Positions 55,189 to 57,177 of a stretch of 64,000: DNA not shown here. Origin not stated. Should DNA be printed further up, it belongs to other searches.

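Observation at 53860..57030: Opine-dehydrogenase-family oxidoreductase plus B12-binding-domain fusion protein behind a long structured leader with terminator: uncharacterised catabolic module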

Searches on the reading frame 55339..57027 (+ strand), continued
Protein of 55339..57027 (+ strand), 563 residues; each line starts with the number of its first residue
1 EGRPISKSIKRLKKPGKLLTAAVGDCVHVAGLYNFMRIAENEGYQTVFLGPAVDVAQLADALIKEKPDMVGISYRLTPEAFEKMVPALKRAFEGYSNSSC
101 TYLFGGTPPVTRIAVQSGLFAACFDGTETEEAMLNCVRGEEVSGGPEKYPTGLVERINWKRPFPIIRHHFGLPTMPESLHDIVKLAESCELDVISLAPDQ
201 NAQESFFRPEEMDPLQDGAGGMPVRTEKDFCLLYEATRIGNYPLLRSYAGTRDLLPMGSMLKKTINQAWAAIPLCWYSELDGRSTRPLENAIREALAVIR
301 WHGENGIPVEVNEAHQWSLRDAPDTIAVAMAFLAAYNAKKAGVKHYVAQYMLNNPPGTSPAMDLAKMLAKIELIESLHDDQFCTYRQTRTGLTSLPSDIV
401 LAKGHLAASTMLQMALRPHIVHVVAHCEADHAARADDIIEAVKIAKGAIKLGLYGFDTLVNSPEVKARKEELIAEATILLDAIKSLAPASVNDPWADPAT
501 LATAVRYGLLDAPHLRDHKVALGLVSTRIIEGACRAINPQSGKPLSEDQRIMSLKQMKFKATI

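Call 14: find_related_loci(query=A1, collection=genome_contigs, flank=6000)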
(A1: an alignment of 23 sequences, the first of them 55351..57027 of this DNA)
Query A1 (559 aa) in genome_contigs; peptide patterns used: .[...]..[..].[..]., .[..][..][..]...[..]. (x = any residue, [..] = any of these).
600 stretches matched a pattern (row limit reached: there are more); 584 encode a relative of the query (tblastn E <= 1e-3); the best 80 are kept; 80 distinct loci.
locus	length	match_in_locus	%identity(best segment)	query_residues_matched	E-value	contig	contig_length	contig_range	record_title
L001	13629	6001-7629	62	7-550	0e+0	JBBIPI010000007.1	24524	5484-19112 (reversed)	MAG: Clostridiales bacterium isolate MTF170219_bin_3 NODE_298_length_24524_cov_3.38222, whole genome shotgun sequence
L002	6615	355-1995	60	12-558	0e+0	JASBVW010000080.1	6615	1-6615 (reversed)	MAG: Bacillota bacterium isolate Bu80 NODE_5960_length_6615_cov_4.744970, whole genome shotgun sequence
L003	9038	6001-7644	59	12-550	0e+0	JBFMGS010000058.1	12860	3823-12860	MAG: Bacillota bacterium isolate MAG303 MAG303_58, whole genome shotgun sequence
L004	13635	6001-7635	58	8-550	0e+0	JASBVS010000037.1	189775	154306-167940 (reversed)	MAG: Bacillota bacterium isolate Bu54 Bu54_contig37, whole genome shotgun sequence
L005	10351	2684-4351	57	13-547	0e+0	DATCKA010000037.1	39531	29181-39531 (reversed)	MAG TPA_asm: Limnochordales bacterium isolate SMAG_U7084 k141_96135, whole genome shotgun sequence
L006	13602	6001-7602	57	14-547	0e+0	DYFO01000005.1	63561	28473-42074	MAG TPA_asm: Symbiobacterium thermophilum isolate BE2011_68_19 Afr_mines_BE2011_182_length_63561_cov_7_245268, whole gen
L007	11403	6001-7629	56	10-552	0e+0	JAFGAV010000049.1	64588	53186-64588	MAG: Candidatus Aminicenantes bacterium isolate Zod_maxbin.0345_1 k87_2509194, whole genome shotgun sequence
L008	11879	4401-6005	58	13-547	0e+0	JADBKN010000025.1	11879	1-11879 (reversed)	MAG: Bacillota bacterium isolate Bu92 bin.92_contig25, whole genome shotgun sequence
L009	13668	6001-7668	57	8-550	0e+0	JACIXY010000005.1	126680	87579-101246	MAG: Bacillota bacterium isolate MAG-64 Firmicutes_O3_bin27_Scaffold_5, whole genome shotgun sequence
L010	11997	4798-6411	56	13-550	0e+0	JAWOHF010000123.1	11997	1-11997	MAG: Candidatus Aminicenantes bacterium isolate CWP4-2.bin.162 k191_3996965, whole genome shotgun sequence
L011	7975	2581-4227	56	4-550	0e+0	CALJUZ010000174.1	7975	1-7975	MAG TPA_asm: uncultured Firmicutes bacterium isolate SRR6713629_bin.27_CONCOCT_v1.1_MAG genome assembly, contig: ERZ7949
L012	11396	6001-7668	57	8-550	0e+0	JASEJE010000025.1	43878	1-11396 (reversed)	MAG: Bacillota bacterium isolate Yes71-24 NODE_25_length_43878_cov_67.842024, whole genome shotgun sequence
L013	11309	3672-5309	53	6-550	0e+0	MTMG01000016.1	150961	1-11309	MAG: Methanomicrobia archaeon JdFR-19 JGI24020J35080_1000052, whole genome shotgun sequence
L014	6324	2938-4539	54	13-546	0e+0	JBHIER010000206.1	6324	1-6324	MAG: bacterium isolate b2.sp2_bin.59 NODE_4938_length_6324_cov_4.496092, whole genome shotgun sequence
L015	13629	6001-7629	54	14-557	0e+0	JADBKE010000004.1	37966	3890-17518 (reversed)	MAG: Candidatus Fermentithermobacillaceae bacterium isolate Bu31 contig_1412_pilon_pilon_pilon, whole genome shotgun seq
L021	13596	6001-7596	53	14-547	0e+0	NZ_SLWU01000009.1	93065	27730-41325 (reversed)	Caldanaerobacter subterraneus strain DSM 13054 Ga0310466_109, whole genome shotgun sequence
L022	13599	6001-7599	53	13-547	0e+0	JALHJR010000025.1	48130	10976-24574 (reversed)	MAG: Tepidanaerobacter acetatoxydans isolate 8-LJY_011 scaffold_257, whole genome shotgun sequence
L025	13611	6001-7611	53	13-550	0e+0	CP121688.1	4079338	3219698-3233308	Clostridiaceae bacterium 35-E11 chromosome, complete genome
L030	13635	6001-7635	54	9-554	0e+0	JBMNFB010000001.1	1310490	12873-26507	MAG: Bacillota bacterium isolate SBF912LR0HQ0123 contig_14898, whole genome shotgun sequence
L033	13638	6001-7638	52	13-559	0e+0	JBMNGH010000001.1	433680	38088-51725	MAG: Tepidanaerobacteraceae bacterium isolate SBF912LR0HQ0018 contig_11573, whole genome shotgun sequence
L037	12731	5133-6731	54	13-547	0e+0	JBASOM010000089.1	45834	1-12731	MAG: Tepidanaerobacteraceae bacterium isolate MFD13476_ilm_asm_bin3 k127_43028, whole genome shotgun sequence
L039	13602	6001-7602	51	13-547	0e+0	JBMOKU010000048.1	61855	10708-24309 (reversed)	MAG: Bacillota bacterium isolate Betzabe_MAG006 MAG006_48, whole genome shotgun sequence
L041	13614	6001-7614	53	13-551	0e+0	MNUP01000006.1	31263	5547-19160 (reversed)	MAG: Candidatus Desantisbacteria bacterium CG1_02_49_89 cg1_0.2_scaffold_969_c, whole genome shotgun sequence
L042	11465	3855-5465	52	13-550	0e+0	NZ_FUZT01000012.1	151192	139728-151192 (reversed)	Maledivibacter halophilus strain M1, whole genome shotgun sequence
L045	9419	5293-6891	54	12-547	0e+0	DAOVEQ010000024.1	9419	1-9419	MAG TPA_asm: Thermococci archaeon isolate CSMAG_1087 CSMAG_1087_k141_3533682_length_9419_cov_60.6185, whole genome shotg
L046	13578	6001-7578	52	13-539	0e+0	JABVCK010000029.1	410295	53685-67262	MAG: Bacillota bacterium isolate Ch29 Scaffold96, whole genome shotgun sequence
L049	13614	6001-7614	51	14-551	0e+0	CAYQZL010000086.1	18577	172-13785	MAG TPA_asm: uncultured Rikenellaceae bacterium isolate binchicken_co43_356 genome assembly, contig: NODE_5347_length_18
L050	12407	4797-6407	51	14-550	0e+0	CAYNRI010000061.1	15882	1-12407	MAG TPA_asm: uncultured Rikenellaceae bacterium isolate SRP192927_co1_597 genome assembly, contig: NODE_7872_length_1588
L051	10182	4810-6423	53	13-550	0e+0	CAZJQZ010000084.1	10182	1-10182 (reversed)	MAG TPA_asm: uncultured Dehalococcoidia bacterium isolate binchicken_co334_59 genome assembly, contig: NODE_12229_length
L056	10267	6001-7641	52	10-559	0e+0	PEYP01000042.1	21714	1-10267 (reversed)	MAG: bacterium (Candidatus Stahlbacteria) CG08_land_8_20_14_0_20_40_26 CG08_land_8_20_14_0.20_scaffold_2211_c, whole gen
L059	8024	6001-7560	54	12-534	0e+0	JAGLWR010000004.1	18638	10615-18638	MAG: Methanomicrobia archaeon isolate RS_12_29 ZL285.bin.29.fa_4, whole genome shotgun sequence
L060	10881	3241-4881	51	2-547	0e+0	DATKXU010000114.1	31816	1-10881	MAG TPA_asm: Armatimonadota bacterium isolate SMAG_U14200 k141_2685406, whole genome shotgun sequence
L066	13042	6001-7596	53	14-547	0e+0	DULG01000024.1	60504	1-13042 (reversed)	MAG TPA_asm: Clostridia bacterium isolate AS04akNAM_103 8425_AS04, whole genome shotgun sequence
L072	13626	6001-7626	51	7-547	0e+0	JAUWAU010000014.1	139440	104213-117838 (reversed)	MAG: Armatimonadota bacterium isolate CSMAG_1302 CSMAG_1302_k141_537443_length_139440_cov_27.9864, whole genome shotgun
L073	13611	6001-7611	50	13-550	0e+0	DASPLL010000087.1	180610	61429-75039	MAG TPA_asm: Clostridia bacterium isolate SMAG_U12063 k141_245091, whole genome shotgun sequence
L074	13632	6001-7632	50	14-559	0e+0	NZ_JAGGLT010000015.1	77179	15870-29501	Thermoanaerobacterium butyriciformans strain DSM 101588 Ga0454153_15, whole genome shotgun sequence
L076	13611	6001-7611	51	13-550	0e+0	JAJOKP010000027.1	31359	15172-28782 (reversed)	MAG: Clostridiales bacterium isolate MAG-2163 c_000000000022, whole genome shotgun sequence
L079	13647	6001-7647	52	1-550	0e+0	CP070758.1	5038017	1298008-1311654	MAG: Gemmatimonadota bacterium isolate bin29 chromosome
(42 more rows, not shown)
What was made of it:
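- The pair also occurs in archaea assigned to Thermococci, Methanomicrobia and Thorarchaeota (call 14).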

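Call 32: predict_structure(alignment_id=A4)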
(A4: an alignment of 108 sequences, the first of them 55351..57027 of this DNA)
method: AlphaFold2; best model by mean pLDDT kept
length: 559 residues; sequences in the alignment: 108
mean_pLDDT: 92.9   pTM: 0.89
mean pLDDT of the five models: 92.9, 92.8, 92.4, 92.4, 92.4
residues with pLDDT >= 90: 465; 70-90: 72; 50-70: 11; < 50: 11
segments of 3 or more residues with pLDDT < 50: 1-7
pLDDT, mean of each block of 10 residues (from residue 1): 42 94 92 92 97 96 96 96 94 87 96 94 86 73 81 94 97 98 97 95 95 93 98 95 90 97 96 87 94 98 95 93 98 98 95 93 98 98 93 94 96 97 91 98 92 90 98 98 96 98 96 93 97 97 97 65
secondary structure, 60 per line:
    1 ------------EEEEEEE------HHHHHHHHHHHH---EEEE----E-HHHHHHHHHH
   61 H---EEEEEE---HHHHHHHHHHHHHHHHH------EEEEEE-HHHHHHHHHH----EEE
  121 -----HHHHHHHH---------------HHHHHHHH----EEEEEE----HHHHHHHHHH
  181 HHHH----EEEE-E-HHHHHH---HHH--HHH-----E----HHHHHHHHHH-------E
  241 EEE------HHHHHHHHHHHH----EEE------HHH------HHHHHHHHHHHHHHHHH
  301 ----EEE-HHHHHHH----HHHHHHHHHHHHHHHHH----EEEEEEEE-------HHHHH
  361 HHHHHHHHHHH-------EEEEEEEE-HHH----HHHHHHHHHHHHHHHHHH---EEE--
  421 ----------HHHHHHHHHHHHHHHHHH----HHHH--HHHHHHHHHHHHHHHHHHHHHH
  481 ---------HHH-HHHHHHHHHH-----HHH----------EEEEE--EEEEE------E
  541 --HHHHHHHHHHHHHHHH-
elements in order: E13-19 H26-37 E41-44 H51-61 E65-70 H74-90 E97-102 H104-113 E118-120 H126-133 H149-156 E161-166 H171-184 E189-192 H196-201 H223-232 E240-243 H250-261 E266-268 H284-300 E305-307 H309-315 H320-336 E341-348 H356-371 E379-386 H395-412 E416-418 H431-448 H453-456 H459-480 H494-503 E522-526 E529-533 H543-558
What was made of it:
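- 55351..57030 (+): Single-chain B12 (adenosylcobalamin-type) mutase-like protein, 559 aa from ATT 55351. The automatic call is GTG 55405, giving 541 aa. AlphaFold2 model: pLDDT 92.9, pTM 0.89 (call 32).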

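Call 35: search_protein_families(library=pfam, proteins=[L041:9749-11170:+, L025:3847-4884:+, L033:7854-8633:+, L037:6916-7350:+, L066:3946-4596:+, L073:11611-12990:+, L059:4023-4538:+, L050:10097-10957:-, L049:10417-12642:-, L042:9653-11074:-], max_evalue=0.0001)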
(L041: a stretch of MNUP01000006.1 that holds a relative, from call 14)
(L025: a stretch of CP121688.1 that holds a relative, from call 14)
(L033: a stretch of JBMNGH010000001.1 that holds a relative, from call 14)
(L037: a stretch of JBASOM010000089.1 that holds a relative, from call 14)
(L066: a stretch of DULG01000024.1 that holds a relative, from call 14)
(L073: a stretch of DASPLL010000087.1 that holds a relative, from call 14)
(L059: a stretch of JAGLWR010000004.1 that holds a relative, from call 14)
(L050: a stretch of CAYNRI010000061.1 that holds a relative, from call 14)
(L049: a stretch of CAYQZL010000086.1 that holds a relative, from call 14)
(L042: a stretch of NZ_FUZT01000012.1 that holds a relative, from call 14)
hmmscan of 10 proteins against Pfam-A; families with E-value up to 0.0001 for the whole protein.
L041:9749-11170:+ (473 aa): 3 families
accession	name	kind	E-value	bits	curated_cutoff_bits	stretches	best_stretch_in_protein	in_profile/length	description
PF00733.27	Asn_synthase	-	9.3e-62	210.2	21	2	183-325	2-145/354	Asparagine synthase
PF13537.11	GATase_7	-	1.5e-15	57.8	25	1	75-139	54-122/123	Glutamine amidotransferase domain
PF13522.11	GATase_6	-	1.2e-07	32.2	27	1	76-134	70-130/130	Glutamine amidotransferase domain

L025:3847-4884:+ (345 aa): 5 families
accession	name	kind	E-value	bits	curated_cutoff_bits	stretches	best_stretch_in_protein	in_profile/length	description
PF07478.18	Dala_Dala_lig_C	-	1.1e-41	143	24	1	133-318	29-202/204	D-ala D-ala ligase C-terminus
PF02655.19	ATP-grasp_3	-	3.4e-11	43.9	23.2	1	139-289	30-155/160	ATP-grasp domain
PF13535.11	ATP-grasp_4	-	6.4e-08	32.8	27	1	140-290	2-151/160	ATP-grasp domain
PF01071.24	GARS_A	-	2e-07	31.5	27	1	107-210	2-110/194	Phosphoribosylglycinamide synthetase, ATP-grasp (A) domain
PF02222.28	ATP-grasp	-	2.1e-05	24.7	27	0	115-199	3-87/179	ATP-grasp domain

L033:7854-8633:+ (259 aa): 1 family
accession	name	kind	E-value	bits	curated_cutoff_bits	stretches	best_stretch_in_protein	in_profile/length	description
PF01790.23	LGT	-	3.6e-43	148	24.9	1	12-244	1-234/240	Prolipoprotein diacylglyceryl transferase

L037:6916-7350:+ (144 aa): 3 families
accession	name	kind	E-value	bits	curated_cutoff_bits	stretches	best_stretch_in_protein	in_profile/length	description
PF03061.28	4HBT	-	6.8e-18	65.2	20.6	1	55-125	2-75/79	Thioesterase superfamily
PF13622.12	4HBT_3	-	1.3e-06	29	24.3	1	52-134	6-82/83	Acyl-CoA thioesterase N-terminal domain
PF14539.12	DUF4442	-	1.2e-05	25.9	25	1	20-76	11-67/132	Domain of unknown function (DUF4442)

L066:3946-4596:+ (216 aa): 2 families
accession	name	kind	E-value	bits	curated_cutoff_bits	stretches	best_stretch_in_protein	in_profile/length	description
PF08348.17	PAS_6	-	1.5e-39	134.8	27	1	7-117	1-114/115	YheO-like PAS domain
PF13309.12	HTH_22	-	1.3e-24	86.4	29.6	1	144-205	2-63/63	HTH domain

L073:11611-12990:+ (459 aa): 2 families
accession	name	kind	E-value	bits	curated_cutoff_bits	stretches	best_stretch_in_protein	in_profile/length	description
PF07969.17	Amidohydro_3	-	2.9e-23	83.5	29.7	2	334-435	370-471/472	Amidohydrolase family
PF01979.26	Amidohydro_1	-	7.4e-16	58.8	25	1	330-433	243-343/345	Amidohydrolase family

L059:4023-4538:+ (171 aa): 1 family
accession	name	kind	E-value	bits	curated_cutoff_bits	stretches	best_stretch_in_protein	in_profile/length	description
PF02572.21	CobA_CobO_BtuR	-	4.6e-63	212.9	25.7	1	2-171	2-172/172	ATP:corrinoid adenosyltransferase BtuR/CobO/CobP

L050:10097-10957:- (286 aa): 3 families
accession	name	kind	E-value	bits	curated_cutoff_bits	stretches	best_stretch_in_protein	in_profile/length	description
PF00924.24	MS_channel_2nd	-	1.1e-17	64.4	20.2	1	118-182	2-68/68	Mechanosensitive ion channel, beta-domain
PF21082.3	MS_channel_3rd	-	2.4e-10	41.1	21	1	187-275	1-88/88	Mechanosensitive ion channel MscS, C-terminal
PF21088.3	MS_channel_1st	-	9e-08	32.4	23.1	1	77-116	3-42/42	Mechanosensitive ion channel, transmembrane helices 2/3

L049:10417-12642:- (741 aa): 2 families
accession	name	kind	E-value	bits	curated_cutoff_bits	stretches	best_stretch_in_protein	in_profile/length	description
PF00324.27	AA_permease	-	2.6e-46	158.7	24.6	1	15-468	2-467/470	Amino acid permease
PF13520.12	AA_permease_2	-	7.9e-18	65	27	1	10-410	1-403/427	Amino acid permease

L042:9653-11074:- (473 aa): 4 families
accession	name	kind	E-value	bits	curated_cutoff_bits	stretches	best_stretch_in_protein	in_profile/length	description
PF03606.21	DcuC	-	5.2e-117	391.6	23.1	1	17-464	2-458/461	C4-dicarboxylate anaerobic carrier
PF02667.20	SCFA_trans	-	4.9e-10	39.4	27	1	200-427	188-417/453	Short chain fatty acid transporter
PF03553.21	Na_H_antiporter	-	1.6e-08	34.6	23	1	210-465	43-301/303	Na+/H+ antiporter family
PF03806.19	ABG_transport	-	2.7e-07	29.7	27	1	358-445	375-461/502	AbgT putative transporter family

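Call 42: search_solved_structures(query=A4, max_evalue=10, show_alignments=0)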
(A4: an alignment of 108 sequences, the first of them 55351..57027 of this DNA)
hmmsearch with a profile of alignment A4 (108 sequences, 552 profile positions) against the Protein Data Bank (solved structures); distinct sequences matched with E-value up to 10: 27.
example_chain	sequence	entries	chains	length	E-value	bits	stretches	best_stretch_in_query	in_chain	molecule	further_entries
4jgi_A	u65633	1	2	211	2.9e-07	32.4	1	3-108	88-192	Putative uncharacterized protein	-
3kow_A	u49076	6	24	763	9.9e-06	27.3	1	5-145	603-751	D-ornithine aminomutase E component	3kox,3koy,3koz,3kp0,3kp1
7xcn_M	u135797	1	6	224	1.9e-05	26.4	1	16-108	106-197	Trimethylamine methyltransferase corrinoid protein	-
1y80_A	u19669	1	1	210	3.1e-05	25.7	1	16-107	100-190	Predicted cobalamin binding protein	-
2yxb_A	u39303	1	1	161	5.5e-05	24.9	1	3-136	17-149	Coenzyme B12-dependent mutase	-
8ssd_A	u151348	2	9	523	0.016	16.7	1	16-75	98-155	Methionine synthase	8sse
9q1a_A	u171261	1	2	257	0.017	16.6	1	5-130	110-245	D-lysine 5,6-aminomutase beta subunit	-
8t0v_C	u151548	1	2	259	0.017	16.6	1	5-130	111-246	D-lysine 5,6-aminomutase beta subunit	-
9cbo_A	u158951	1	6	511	0.018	16.6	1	7-70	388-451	Methionine synthase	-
9cbq_A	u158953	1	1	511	0.024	16.1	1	16-70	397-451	Methionine synthase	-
9cbr_A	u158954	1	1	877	0.041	15.4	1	8-69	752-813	Methionine synthase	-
1bmt_A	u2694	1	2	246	0.047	15.2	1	6-106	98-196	METHIONINE SYNTHASE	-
1be1_A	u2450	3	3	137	0.058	14.9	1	3-102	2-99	GLUTAMATE MUTASE | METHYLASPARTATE MUTASE S CHAIN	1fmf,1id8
9cbp_A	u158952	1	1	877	0.059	14.8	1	16-70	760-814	Methionine synthase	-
8ssc_A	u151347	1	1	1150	0.059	14.8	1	16-70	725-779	Methionine synthase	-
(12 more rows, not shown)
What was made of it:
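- On Adenosylcobalamin-dependent isomerase, glutamate-mutase/aminomutase clade: Profile hits to corrinoid proteins and mutase small subunits (call 42).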
